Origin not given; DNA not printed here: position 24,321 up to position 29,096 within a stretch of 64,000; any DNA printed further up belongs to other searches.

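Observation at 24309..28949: Stand-alone giant SF1 helicase fused to a DUF559/Vsr-like nuclease: candidate single-gene defence factor divergent from an ArsR-controlled operon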

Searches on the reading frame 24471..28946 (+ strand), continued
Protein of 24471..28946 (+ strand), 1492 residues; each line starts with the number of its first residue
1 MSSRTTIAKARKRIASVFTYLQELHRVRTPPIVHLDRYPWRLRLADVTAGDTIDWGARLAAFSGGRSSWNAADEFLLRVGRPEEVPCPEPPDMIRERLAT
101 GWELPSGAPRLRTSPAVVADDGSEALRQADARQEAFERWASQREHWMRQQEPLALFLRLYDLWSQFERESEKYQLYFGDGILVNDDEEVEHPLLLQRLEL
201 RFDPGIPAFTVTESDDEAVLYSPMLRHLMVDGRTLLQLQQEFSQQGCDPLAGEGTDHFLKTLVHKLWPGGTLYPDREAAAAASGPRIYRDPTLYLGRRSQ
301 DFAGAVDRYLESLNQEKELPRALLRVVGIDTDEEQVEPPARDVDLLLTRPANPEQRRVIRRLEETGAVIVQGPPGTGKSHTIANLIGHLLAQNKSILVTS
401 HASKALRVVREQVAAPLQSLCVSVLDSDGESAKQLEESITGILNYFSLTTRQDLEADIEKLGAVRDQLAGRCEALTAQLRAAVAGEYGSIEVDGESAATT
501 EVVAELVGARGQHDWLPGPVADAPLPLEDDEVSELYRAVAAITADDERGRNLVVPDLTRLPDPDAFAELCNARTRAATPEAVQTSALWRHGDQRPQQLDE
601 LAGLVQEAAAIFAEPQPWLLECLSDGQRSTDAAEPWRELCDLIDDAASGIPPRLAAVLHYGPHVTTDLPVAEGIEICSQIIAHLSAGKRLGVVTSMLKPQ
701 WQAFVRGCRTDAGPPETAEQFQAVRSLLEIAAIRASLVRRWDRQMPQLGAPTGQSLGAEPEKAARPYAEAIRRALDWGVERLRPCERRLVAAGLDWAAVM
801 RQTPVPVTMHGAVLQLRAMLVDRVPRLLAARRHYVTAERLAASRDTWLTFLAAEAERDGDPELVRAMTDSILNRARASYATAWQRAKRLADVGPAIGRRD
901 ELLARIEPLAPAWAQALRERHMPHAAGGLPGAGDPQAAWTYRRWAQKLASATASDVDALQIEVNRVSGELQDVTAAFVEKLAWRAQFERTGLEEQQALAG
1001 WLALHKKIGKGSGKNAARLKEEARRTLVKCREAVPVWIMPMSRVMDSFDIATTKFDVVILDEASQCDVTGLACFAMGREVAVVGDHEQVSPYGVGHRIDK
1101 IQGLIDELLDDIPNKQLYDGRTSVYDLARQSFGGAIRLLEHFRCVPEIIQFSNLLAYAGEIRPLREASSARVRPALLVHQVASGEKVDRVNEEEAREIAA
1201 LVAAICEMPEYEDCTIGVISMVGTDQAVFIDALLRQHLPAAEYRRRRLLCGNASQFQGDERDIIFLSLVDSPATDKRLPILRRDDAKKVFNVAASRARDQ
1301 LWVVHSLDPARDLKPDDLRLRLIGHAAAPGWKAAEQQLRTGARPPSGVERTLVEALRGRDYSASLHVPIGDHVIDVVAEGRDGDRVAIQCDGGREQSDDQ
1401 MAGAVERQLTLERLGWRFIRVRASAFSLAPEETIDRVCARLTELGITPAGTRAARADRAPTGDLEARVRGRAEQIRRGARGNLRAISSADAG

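Call 25: search_solved_structures(query=A1, max_evalue=0.01, show_alignments=2)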
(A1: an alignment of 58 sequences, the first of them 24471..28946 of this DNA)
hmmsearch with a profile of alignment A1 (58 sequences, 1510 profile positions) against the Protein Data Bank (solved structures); distinct sequences matched with E-value up to 0.01: 18.
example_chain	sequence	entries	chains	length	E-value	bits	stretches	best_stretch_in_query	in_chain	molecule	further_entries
5mzn_A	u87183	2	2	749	4.8e-13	50.9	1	361-402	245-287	Helicase SEN1,Helicase SEN1 | Helicase SEN1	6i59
8ram_O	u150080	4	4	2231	1.6e-11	45.8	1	361-402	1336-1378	Helicase SEN1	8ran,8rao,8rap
8ftm_A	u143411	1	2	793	6.7e-11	43.8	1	360-400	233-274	5'-3' RNA helicase-like protein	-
8fth_A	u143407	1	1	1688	2.2e-09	38.7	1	360-400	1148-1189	5'-3' RNA helicase-like protein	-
8ftk_A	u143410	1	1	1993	2.5e-09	38.5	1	360-400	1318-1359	5'-3' RNA helicase-like protein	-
8rd3_A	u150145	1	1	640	2.9e-09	38.3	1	361-480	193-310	ATP-dependent helicase NAM7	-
2xzl_A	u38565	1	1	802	6.6e-09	37.1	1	361-479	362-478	ATP-DEPENDENT HELICASE NAM7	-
5eax_A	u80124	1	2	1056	1e-08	36.5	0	1062-1105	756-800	DNA replication ATP-dependent helicase/nuclease DNA2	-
5eaw_A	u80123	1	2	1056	1e-08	36.5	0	1062-1105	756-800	DNA replication ATP-dependent helicase/nuclease DNA2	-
5ean_A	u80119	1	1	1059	1e-08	36.5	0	1062-1105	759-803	DNA replication ATP-dependent helicase/nuclease DNA2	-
9qdq_A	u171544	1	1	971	1.2e-08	36.2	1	361-479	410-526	ATP-dependent helicase NAM7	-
2xzo_A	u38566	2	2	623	8.4e-07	30.2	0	361-415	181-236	REGULATOR OF NONSENSE TRANSCRIPTS 1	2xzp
2gjk_A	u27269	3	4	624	8.4e-07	30.2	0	361-415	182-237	Regulator of nonsense transcripts 1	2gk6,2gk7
6ej5_A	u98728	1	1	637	9.2e-07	30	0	361-415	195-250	Regulator of nonsense transcripts 1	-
9qwn_A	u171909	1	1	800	2.1e-06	28.8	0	361-415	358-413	Isoform 2 of Regulator of nonsense transcripts 1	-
4b3g_A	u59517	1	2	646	3.1e-06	28.3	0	1061-1106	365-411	DNA-BINDING PROTEIN SMUBP-2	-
4b3f_X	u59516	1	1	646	3.1e-06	28.3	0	1061-1106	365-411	DNA-BINDING PROTEIN SMUBP-2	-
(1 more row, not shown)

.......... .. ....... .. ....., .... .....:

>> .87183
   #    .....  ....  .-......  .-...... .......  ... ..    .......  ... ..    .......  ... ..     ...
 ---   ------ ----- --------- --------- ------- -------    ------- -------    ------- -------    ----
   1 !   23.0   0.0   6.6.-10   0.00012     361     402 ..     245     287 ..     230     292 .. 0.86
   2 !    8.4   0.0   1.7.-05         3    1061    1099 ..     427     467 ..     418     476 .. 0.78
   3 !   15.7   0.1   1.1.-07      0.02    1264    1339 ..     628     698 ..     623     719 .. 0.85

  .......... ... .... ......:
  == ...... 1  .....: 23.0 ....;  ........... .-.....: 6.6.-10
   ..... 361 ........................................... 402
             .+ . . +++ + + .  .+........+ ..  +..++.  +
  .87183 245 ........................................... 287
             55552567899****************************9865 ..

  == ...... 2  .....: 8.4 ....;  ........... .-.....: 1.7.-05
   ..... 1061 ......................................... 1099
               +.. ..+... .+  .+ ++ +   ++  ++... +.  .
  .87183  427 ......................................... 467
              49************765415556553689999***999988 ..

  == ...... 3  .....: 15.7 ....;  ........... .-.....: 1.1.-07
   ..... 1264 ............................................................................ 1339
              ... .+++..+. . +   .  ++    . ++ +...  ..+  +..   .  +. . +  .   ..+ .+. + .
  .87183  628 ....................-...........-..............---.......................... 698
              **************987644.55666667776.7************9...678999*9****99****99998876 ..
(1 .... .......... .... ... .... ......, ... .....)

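Call 26: find_related_loci(query=A1, collection=genome_contigs, flank=10000)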
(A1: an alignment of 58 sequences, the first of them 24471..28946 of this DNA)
Query A1 (1492 aa) in genome_contigs; peptide patterns used: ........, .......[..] (x = any residue, [..] = any of these).
600 stretches matched a pattern (row limit reached: there are more); 578 encode a relative of the query (tblastn E <= 1e-3); the best 80 are kept; 80 distinct loci.
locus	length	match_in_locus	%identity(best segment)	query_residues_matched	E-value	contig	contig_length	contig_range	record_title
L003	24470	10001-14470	45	1-1476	0e+0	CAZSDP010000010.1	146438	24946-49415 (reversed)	MAG TPA_asm: uncultured Planctomycetia bacterium isolate binchicken_co275_154 genome assembly, contig: NODE_32_length_14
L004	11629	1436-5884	41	8-1491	0e+0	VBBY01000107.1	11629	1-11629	MAG: Betaproteobacteria bacterium isolate BP_3 14_0927_02_20cm_scaffold_2006, whole genome shotgun sequence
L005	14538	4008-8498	82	1-1492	0e+0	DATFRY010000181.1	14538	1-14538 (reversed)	MAG TPA_asm: Kofleriaceae bacterium isolate SMAG_U9370 k141_2322464, whole genome shotgun sequence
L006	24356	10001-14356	40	10-1450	0e+0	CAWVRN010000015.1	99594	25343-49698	MAG TPA_asm: uncultured Bdellovibrio sp. isolate ERR3589585_binner123_56 genome assembly, contig: ERZ7462356.53, whole g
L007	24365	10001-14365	41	6-1450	0e+0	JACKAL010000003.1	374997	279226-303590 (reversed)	MAG: Bdellovibrionaceae bacterium isolate HK-STAS-BDEL-4 HK-STAS-BDEL-4_3, whole genome shotgun sequence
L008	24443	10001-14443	38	10-1477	0e+0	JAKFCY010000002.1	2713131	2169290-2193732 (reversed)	MAG: Bdellovibrio sp. isolate LC033 contig-124_0, whole genome shotgun sequence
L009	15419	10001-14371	39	10-1453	0e+0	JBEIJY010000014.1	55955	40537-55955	MAG: Bdellovibrionales bacterium isolate Sample-103-S77-bin-69 Sample_103_S77-bin_69-k141_1782165, whole genome shotgun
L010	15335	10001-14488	38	10-1477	0e+0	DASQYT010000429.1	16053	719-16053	MAG TPA_asm: Candidatus Elarobacter sp. isolate SMAG_U11072 k141_2533095, whole genome shotgun sequence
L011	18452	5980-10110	40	7-1437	0e+0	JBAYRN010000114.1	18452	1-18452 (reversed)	MAG: Vulcanimicrobiota bacterium isolate SO_2016_LW2_44 scaffold05706_LW138R_2016, whole genome shotgun sequence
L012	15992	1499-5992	39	5-1487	0e+0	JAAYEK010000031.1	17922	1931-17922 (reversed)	MAG: Bacillota bacterium isolate AS06rmzACSIP_96 95572_AS06, whole genome shotgun sequence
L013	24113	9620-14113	38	6-1476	0e+0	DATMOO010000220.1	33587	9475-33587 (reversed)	MAG TPA_asm: Candidatus Sulfotelmatobacter sp. isolate SMAG_U12878 k141_857196, whole genome shotgun sequence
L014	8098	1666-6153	38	10-1477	0e+0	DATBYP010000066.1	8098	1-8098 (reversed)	MAG TPA_asm: Candidatus Acidoferrum sp. isolate SMAG_U7596 k141_1474225, whole genome shotgun sequence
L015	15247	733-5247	40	10-1477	0e+0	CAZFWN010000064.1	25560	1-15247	MAG TPA_asm: uncultured Ktedonobacterales bacterium isolate SRP272529_co1_230 genome assembly, contig: NODE_3018_length_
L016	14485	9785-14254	38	7-1475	0e+0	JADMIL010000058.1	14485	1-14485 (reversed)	MAG: Candidatus Binataceae bacterium isolate MAG011 NODE_1696_length_14485_cov_18.146154, whole genome shotgun sequence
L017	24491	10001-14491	37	10-1478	0e+0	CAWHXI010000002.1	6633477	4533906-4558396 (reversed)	MAG: uncultured Acidobacteriota bacterium isolate MFD00731.bin.1.159 genome assembly, contig: contig_8013, whole genome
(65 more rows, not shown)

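Call 43: find_encoding_contigs(protein=P0001, flank=10000, max_places=2)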
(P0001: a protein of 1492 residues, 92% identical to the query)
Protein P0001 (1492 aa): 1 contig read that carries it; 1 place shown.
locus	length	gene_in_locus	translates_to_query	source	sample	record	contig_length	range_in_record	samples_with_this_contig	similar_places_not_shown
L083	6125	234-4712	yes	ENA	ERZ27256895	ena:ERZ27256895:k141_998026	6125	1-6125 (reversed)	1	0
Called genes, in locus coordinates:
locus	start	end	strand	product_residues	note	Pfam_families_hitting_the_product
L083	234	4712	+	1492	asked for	PF00580:UvrD-helicase (weak), PF05127:NAT10_TcmA_helicase (faint), PF13086:AAA_11, PF13245:AAA_19 (weak), PF13604:AAA_30 (weak), PF20720:nSTAND3 (faint), PF13087:AAA_12, PF18741:MTES_1575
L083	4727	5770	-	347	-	PF19875:DUF6348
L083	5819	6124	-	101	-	?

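Call 44: find_encoding_contigs(protein=P0003, flank=10000, max_places=2)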
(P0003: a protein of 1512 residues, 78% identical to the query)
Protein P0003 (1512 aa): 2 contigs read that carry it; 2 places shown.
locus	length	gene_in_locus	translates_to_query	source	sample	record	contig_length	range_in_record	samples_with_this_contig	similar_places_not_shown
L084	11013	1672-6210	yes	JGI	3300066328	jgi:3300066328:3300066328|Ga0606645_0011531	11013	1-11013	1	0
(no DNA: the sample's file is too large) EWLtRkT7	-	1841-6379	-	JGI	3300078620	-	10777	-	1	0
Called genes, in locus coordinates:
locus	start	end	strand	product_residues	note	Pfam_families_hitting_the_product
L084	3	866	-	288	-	?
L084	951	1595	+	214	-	PF02798:GST_N, PF13417:GST_N_3 (weak), PF13409:GST_N_2, PF00043:GST_C, PF13410:GST_C_2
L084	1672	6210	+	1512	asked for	PF00580:UvrD-helicase (faint), PF13086:AAA_11, PF13245:AAA_19 (weak), PF13604:AAA_30 (weak), PF20720:nSTAND3 (faint), PF13087:AAA_12, PF18741:MTES_1575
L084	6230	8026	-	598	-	-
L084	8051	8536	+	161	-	-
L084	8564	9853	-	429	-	PF22007:DUF6930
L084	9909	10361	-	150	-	PF02580:Tyr_Deacylase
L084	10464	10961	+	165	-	-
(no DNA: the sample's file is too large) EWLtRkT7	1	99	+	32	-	?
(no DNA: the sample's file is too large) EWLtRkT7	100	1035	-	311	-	PF00126:HTH_1, PF03466:LysR_substrate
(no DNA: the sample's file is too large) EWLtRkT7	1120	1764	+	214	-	PF02798:GST_N, PF13417:GST_N_3 (weak), PF13409:GST_N_2, PF00043:GST_C, PF13410:GST_C_2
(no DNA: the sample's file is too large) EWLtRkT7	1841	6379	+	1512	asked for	PF00580:UvrD-helicase (faint), PF13086:AAA_11, PF13245:AAA_19 (weak), PF13604:AAA_30 (weak), PF20720:nSTAND3 (faint), PF13087:AAA_12, PF18741:MTES_1575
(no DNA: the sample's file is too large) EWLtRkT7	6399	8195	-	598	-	-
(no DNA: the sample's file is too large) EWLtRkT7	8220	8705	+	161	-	-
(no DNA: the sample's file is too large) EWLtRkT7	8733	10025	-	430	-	PF22007:DUF6930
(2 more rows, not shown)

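Call 45: find_encoding_contigs(protein=P0004, flank=10000, max_places=2)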
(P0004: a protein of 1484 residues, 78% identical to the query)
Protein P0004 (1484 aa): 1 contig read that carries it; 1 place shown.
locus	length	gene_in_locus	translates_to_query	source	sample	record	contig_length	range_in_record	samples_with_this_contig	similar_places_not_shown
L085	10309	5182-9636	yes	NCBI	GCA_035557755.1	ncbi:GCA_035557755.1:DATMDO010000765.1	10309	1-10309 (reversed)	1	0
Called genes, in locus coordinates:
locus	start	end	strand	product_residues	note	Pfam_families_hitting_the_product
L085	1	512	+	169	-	PF00892:EamA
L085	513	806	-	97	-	-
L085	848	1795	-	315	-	PF04542:Sigma70_r2, PF08281:Sigma70_r4_2, PF04545:Sigma70_r4 (weak)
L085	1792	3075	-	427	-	PF00890:FAD_binding_2, PF01266:DAO, PF01494:FAD_binding_3 (faint), PF01593:Amino_oxidase, PF03486:HI0933_like (faint), PF12831:FAD_oxidored, PF13450:NAD_binding_8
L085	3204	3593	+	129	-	PF00072:Response_reg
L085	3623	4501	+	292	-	PF00126:HTH_1, PF03466:LysR_substrate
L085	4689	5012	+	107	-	-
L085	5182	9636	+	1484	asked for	PF00580:UvrD-helicase (weak), PF13086:AAA_11, PF13245:AAA_19 (weak), PF13604:AAA_30 (weak), PF20720:nSTAND3 (faint), PF13087:AAA_12, PF18741:MTES_1575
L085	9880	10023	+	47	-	-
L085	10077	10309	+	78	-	?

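Call 57: search_protein_families(library=padloc, alignment_id=A5, max_evalue=1e-10)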
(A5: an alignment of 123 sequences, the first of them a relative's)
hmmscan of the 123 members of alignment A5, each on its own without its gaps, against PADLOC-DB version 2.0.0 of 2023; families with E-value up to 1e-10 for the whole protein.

A. member 1, L002:8157-8822:- (222 aa): 0 families

B. families by the number of members that match (of 123 scanned): 50 families (the first 25 are shown)
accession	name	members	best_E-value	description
PDLC03812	RTasRmuC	2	3.1e-61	DRT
PDLC00651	ZorB3|ZorB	2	7.4e-25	MotB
PDLC00609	ZorB1|ZorB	2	4e-16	MotB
PDLC03976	PD-Lambda-1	1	3.8e-161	-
PDLC03027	MTase_I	1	7.3e-161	Type I methyltransferase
PDLC03977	PD-Lambda-1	1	1.6e-153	-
PDLC03032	MTase_I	1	1e-127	Type I methyltransferase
PDLC02223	STK_OB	1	1.8e-73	-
PDLC03022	MTase_I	1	8.6e-59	Type I methyltransferase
PDLC04589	PDC-M34A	1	9.7e-53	-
PDLC03031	MTase_I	1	1.5e-50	Type I methyltransferase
PDLC03038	MTase_I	1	6.7e-43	Type I methyltransferase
PDLC00540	JetA2|JetA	1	5.8e-42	DUF2397 domain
PDLC03039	MTase_I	1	1.1e-41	Type I methyltransferase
PDLC01990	CARF_m8--CARF_Beta-galactosidase_LolE_TM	1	3.5e-40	-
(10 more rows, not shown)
